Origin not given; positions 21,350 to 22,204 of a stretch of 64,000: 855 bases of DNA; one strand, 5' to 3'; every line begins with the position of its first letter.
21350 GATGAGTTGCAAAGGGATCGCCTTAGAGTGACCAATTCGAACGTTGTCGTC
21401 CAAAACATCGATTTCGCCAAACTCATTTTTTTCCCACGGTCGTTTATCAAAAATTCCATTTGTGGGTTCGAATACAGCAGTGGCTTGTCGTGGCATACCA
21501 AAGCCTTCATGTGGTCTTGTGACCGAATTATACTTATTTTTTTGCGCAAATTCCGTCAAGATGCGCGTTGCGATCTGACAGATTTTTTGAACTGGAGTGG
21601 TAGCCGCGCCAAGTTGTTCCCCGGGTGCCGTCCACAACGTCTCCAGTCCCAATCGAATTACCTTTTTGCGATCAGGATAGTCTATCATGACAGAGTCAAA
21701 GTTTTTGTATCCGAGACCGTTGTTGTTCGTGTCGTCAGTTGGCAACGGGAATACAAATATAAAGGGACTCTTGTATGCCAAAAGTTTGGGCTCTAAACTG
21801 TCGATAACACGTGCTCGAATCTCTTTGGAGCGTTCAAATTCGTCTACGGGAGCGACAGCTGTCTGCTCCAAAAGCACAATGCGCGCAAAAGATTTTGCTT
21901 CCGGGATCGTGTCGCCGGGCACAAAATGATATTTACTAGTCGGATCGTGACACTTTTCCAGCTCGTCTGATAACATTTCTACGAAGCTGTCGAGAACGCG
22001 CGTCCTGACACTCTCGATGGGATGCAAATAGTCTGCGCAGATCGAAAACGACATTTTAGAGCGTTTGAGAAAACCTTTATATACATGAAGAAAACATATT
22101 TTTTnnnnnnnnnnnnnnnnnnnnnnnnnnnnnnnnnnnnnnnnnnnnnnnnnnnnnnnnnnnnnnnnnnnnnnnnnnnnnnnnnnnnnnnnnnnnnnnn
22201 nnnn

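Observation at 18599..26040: Tandem pair of giant orphan paralogs (1151 and 1311 aa) with no recognisable domain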

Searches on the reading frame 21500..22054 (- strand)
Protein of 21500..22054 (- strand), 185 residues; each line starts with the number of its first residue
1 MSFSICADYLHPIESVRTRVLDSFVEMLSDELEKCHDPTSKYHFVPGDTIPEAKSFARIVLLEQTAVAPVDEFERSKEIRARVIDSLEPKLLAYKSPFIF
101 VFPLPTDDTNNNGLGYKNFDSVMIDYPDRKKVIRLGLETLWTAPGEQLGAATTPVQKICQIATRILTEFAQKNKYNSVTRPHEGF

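Call 88: predict_structure(alignment_id=A5)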
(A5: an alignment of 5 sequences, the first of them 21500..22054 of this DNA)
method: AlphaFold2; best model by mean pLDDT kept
length: 185 residues; sequences in the alignment: 5
mean_pLDDT: 58.4   pTM: 0.59
mean pLDDT of the five models: 58.4, 58.1, 57.8, 54.6, 52.8
residues with pLDDT >= 90: 0; 70-90: 42; 50-70: 85; < 50: 58
segments of 3 or more residues with pLDDT < 50: 69-81, 106-119, 128-131, 137-151, 174-185
pLDDT, mean of each block of 10 residues (from residue 1): 73 75 76 63 63 65 58 44 60 69 54 42 56 48 40 64 64 47 40
secondary structure, 60 per line:
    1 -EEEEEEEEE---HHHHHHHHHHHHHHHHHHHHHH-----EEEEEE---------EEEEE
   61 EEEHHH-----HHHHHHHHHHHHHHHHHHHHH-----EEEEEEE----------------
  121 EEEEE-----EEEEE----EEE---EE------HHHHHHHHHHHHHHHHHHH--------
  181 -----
elements in order: E2-10 H14-35 E41-46 E56-63 H72-92 E98-104 E121-125 E131-135 E140-142 H154-172

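Call 91: fold_search(model_id=the predicted structure, library=pdb)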
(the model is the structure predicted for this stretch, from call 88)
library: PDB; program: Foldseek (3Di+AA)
matches with E <= 10: 749; with E <= 0.001: 0
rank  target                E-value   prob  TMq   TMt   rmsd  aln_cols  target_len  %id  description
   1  8z5n_0                2.6e-02  0.13  0.20  0.12  18.1       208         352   12  Cryo-EM structure of the LPHT ring (released 2025-10-22)
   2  4bs9                  3.6e-02  0.18  0.23  0.09  16.4       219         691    9  Structure of the heterocyclase TruD (released 2013-11-06)
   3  1xn1_H                5.0e-02  0.66  0.31  0.37   6.6       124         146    8  Crystal Structure Of Lumazine Synthase From Brucella Abortus (Orthorhombic Form At 3.05 Angstroms) (released 2005-09-27)
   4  7p9b_A                5.0e-02  0.41  0.23  0.08   8.4       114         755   17  Providencia stuartii Arginine decarboxylase (Adc), decamer structure (released 2022-04-20)
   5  2i5b_D                5.3e-02  0.11  0.19  0.16  14.7       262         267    9  The crystal structure of an ADP complex of Bacillus subtilis pyridoxal kinase provides evidence for the parralel emerg (released 2006-09-19)
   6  1t13_D                6.1e-02  0.44  0.27  0.31   7.7       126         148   13  Crystal Structure Of Lumazine Synthase From Brucella Abortus Bound To 5-nitro-6-(D-ribitylamino)-2,4(1H,3H) pyrimidine (released 2005-04-19)
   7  1z26                  6.5e-02  0.12  0.22  0.08  19.1       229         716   12  Structure of Pyrococcus furiosus Argonaute with bound tungstate (released 2005-04-05)
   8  4ncx_A                7.8e-02  0.28  0.25  0.12  14.1       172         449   10  Crystal Structure of Prolyl-tRNA synthetase (ProRS, Proline--tRNA ligase) from Plasmodium falciparum 3D7 (released 2014-10-29)
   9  8gja_F                8.3e-02  0.06  0.14  0.10  16.0       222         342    9  RAD51C-XRCC3 structure (released 2023-08-16)
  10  1c2y_A                1.0e-01  0.21  0.21  0.23   8.2       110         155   15  CRYSTAL STRUCTURES OF A PENTAMERIC FUNGAL AND AN ICOSAHEDRAL PLANT LUMAZINE SYNTHASE REVEALS THE STRUCTURAL BASIS FOR  (released 2000-07-30)
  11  2ga9_A                1.0e-01  0.07  0.18  0.13  14.5       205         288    9  Crystal Structure of the Heterodimeric Vaccinia Virus Polyadenylate Polymerase with Bound ATP-gamma-S (released 2006-05-16)
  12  7u58_A                1.1e-01  0.16  0.24  0.10  14.6       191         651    9  YcaO-mediated ATP-dependent peptidase activity in ribosomal peptide biosynthesis (released 2022-11-02)
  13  3bgh_A                1.1e-01  0.10  0.22  0.22  19.9       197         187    9  Crystal structure of putative neuraminyllactose-binding hemagglutinin homolog from Helicobacter pylori (released 2007-12-11)
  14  5csa_A                1.2e-01  0.06  0.18  0.05  16.3       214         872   13  Crystal structure of domains BT-BCCP-AC1-AC5 of yeast acetyl-CoA carboxylase (released 2015-10-28)
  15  4q15_B                1.4e-01  0.21  0.25  0.13  12.5       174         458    9  Crystal Structure of Prolyl-tRNA synthetase (ProRS, Proline--tRNA ligase) from Plasmodium falciparum in complex with H (released 2016-04-20)
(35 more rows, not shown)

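Call 93: fold_search(model_id=the predicted structure, library=viral)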
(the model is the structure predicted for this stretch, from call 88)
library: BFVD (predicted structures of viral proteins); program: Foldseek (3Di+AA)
matches with E <= 10: 494; with E <= 0.001: 0
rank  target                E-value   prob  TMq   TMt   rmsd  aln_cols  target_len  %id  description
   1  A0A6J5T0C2            7.8e-03  0.20  0.20  0.17  16.3       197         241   13  Uncharacterized protein [uncultured Caudovirales phage]
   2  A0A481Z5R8            4.1e-02  0.15  0.23  0.14  15.1       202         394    7  adenine phosphoribosyltransferase [Pithovirus LCPAC101]
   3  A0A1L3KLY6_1          4.7e-02  0.10  0.18  0.07  17.3       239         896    9  (no name in the UniProt tables at hand)
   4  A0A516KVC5            5.7e-02  0.08  0.18  0.09  18.4       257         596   13  (no name in the UniProt tables at hand)
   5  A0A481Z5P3            6.0e-02  0.12  0.21  0.09  12.8       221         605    8  Cap-specific mRNA (nucleoside-2'-O-)-methyltransferase [Pithovirus LCPAC202]
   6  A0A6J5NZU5            6.4e-02  0.15  0.25  0.21  17.6       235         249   12  S-adenosyl-L-methionine-dependent methyltransferase [uncultured Caudovirales phage]
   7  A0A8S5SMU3            7.8e-02  0.14  0.23  0.11  13.2       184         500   10  Glycosyl transferase family 8 [Podoviridae sp. ctIKM86]
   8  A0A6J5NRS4            8.9e-02  0.08  0.21  0.18  18.4       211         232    9  Glycosyl transferase, family 25 [uncultured Caudovirales phage]
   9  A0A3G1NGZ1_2          9.4e-02  0.09  0.17  0.04  13.4       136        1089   12  RNA-directed RNA polymerase [Lepeophtheirus virus LS24]
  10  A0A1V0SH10            1.1e-01  0.09  0.23  0.16  19.2       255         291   12  Inositol 1, 3, 4-trisphosphate 5/6-kinase [Hokovirus HKV1]
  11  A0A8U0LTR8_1          1.2e-01  0.08  0.20  0.06  14.0       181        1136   10  (no name in the UniProt tables at hand)
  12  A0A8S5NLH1            1.4e-01  0.10  0.18  0.25  10.9       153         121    8  Uncharacterized protein [Siphoviridae sp. ctQU013]
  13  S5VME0                1.6e-01  0.09  0.16  0.12  10.5       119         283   14  DHH superfamily pPhosphohydrolase [Pseudomonas phage PaBG]
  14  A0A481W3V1            1.8e-01  0.15  0.32  0.25  15.9       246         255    8  (no name in the UniProt tables at hand)
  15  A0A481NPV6            1.8e-01  0.07  0.15  0.16  12.6       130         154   11  M127L [Myxoma virus]
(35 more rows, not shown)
